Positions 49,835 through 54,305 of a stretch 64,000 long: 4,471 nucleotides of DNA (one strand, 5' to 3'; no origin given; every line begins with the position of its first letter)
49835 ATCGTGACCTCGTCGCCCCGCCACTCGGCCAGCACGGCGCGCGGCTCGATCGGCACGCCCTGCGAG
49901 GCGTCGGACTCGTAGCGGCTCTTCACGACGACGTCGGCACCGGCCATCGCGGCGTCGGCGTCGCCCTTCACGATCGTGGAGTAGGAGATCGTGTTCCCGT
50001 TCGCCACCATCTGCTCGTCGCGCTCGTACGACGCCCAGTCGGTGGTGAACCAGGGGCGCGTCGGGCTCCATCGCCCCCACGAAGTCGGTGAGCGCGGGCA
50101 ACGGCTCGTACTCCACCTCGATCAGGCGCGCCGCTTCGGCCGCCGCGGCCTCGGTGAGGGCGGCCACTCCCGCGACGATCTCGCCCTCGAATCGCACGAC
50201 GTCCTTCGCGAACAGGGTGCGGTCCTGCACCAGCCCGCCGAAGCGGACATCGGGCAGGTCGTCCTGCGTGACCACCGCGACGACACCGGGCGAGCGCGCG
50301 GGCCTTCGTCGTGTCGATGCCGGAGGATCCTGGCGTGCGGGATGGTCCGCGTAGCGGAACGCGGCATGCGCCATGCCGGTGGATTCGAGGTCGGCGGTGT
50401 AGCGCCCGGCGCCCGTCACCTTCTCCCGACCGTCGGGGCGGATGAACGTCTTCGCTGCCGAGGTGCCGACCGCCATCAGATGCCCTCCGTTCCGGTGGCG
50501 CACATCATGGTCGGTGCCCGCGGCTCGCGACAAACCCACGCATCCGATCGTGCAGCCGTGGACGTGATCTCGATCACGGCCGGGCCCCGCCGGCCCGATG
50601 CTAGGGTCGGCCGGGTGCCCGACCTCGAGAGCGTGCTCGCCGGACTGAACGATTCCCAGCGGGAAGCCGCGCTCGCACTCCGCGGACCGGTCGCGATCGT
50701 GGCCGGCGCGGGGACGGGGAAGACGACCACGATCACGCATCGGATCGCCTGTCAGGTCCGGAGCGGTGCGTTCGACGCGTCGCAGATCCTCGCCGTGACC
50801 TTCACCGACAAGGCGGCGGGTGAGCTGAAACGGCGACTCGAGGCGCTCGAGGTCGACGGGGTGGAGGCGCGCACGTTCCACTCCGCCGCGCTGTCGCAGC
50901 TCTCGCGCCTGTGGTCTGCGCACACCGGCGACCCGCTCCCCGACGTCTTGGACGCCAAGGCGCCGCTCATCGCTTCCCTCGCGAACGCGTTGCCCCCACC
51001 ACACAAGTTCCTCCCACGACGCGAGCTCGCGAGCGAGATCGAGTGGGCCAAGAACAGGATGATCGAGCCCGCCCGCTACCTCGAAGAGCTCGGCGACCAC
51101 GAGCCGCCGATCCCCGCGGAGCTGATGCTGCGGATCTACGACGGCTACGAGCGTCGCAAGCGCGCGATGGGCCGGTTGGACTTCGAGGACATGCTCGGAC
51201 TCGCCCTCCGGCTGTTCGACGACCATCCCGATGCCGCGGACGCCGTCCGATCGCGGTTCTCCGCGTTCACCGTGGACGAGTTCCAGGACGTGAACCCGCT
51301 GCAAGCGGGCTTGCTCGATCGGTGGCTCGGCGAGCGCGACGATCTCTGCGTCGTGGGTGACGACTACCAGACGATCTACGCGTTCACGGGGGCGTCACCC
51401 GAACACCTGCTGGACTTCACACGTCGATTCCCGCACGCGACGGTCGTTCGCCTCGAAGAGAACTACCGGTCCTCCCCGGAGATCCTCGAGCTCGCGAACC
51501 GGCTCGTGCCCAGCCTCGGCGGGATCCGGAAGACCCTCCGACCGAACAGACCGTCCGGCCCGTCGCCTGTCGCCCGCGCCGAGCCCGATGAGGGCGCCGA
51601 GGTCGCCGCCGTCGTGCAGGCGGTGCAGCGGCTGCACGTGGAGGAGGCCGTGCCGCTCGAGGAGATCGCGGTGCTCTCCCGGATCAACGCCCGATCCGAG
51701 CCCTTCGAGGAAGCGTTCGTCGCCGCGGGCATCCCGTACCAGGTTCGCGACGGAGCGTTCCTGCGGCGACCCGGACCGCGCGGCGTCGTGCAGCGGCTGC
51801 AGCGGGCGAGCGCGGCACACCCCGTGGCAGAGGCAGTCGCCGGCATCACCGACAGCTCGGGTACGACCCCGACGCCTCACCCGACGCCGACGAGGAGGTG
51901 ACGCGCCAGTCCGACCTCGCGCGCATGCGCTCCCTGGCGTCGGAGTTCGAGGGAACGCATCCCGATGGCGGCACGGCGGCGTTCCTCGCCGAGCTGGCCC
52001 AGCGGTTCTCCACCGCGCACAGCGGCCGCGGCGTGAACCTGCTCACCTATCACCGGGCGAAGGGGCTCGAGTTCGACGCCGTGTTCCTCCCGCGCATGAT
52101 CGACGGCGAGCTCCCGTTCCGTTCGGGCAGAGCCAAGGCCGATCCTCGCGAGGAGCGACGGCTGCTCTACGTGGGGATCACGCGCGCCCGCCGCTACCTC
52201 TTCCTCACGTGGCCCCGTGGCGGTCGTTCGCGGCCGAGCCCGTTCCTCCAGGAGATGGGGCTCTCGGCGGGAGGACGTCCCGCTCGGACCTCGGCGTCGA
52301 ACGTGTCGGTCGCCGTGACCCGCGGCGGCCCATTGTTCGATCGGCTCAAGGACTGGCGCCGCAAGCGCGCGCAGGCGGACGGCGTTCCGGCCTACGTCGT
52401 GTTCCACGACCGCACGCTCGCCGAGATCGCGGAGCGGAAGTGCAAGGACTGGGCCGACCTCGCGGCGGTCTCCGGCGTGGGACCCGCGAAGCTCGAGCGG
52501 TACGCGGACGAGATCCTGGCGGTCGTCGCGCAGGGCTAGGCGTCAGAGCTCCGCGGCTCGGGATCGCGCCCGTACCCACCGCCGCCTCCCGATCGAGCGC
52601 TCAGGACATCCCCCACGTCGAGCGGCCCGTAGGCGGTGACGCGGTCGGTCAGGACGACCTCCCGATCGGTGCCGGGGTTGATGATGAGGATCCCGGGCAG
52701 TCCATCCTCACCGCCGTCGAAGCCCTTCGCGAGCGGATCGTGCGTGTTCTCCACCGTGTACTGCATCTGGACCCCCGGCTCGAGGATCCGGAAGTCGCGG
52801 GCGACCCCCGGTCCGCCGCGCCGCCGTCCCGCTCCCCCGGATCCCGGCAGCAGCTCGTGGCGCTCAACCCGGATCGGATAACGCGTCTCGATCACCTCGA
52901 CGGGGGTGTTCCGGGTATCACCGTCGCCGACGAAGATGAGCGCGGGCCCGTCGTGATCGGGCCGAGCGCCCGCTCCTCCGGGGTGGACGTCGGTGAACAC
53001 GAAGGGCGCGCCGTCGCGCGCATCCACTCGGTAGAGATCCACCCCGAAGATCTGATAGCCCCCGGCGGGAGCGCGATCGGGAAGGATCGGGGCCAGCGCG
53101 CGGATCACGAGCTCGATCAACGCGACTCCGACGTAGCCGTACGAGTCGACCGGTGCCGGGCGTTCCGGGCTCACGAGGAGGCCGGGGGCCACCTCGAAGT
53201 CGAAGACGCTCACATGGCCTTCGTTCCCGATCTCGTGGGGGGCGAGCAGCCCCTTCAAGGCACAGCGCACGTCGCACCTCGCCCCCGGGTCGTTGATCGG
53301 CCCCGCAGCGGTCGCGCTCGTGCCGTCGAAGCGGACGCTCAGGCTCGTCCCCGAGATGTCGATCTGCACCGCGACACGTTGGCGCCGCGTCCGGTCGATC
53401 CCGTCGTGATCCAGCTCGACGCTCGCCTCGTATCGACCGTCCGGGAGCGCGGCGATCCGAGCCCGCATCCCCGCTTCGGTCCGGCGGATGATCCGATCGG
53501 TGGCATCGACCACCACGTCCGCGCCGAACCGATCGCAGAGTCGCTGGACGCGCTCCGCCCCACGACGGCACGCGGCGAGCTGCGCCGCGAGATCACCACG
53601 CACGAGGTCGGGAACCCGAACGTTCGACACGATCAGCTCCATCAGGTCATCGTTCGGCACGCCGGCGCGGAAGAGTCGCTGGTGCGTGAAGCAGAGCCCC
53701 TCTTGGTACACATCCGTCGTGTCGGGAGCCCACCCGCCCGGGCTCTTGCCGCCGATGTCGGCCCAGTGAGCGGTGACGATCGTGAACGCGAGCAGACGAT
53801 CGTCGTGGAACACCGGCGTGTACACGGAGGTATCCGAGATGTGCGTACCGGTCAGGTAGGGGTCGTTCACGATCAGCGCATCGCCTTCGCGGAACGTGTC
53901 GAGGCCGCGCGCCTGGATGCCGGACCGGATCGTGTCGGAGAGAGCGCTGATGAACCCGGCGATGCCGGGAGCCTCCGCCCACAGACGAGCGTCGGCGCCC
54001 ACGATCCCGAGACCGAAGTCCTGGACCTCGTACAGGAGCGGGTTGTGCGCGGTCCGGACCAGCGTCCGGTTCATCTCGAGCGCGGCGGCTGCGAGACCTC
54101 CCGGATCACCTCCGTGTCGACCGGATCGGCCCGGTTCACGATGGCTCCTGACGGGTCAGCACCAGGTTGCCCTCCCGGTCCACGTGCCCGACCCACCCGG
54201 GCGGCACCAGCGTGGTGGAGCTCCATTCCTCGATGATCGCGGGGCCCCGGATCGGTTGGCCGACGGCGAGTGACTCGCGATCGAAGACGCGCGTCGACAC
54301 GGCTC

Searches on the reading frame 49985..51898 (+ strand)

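Call 52: search_protein_families(library=pfam, proteins=[window:49985-51898:+], max_evalue=0.00001)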
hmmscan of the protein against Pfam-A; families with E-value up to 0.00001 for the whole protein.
window:49985-51898:+ (638 aa): 3 families
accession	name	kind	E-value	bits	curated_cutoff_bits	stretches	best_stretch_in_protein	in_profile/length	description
PF00580.27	UvrD-helicase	-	5.3e-56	190.7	23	1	221-483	1-271/271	UvrD/REP helicase N-terminal domain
PF13245.12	AAA_19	-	2.5e-22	79.9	25.1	1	225-467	1-133/134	AAA domain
PF13361.12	UvrD_C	-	3e-11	43.8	25.6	1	488-595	1-109/350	UvrD-like helicase C-terminal domain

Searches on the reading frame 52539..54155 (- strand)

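Call 52: search_protein_families(library=pfam, proteins=[window:52539-54155:-], max_evalue=0.00001)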
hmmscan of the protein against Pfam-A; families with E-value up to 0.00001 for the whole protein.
window:52539-54155:- (539 aa): 1 family
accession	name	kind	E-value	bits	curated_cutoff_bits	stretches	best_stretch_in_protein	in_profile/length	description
PF02538.19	Hydantoinase_B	-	3.5e-142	474.9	26.8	1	21-530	12-518/519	Hydantoinase B/oxoprolinase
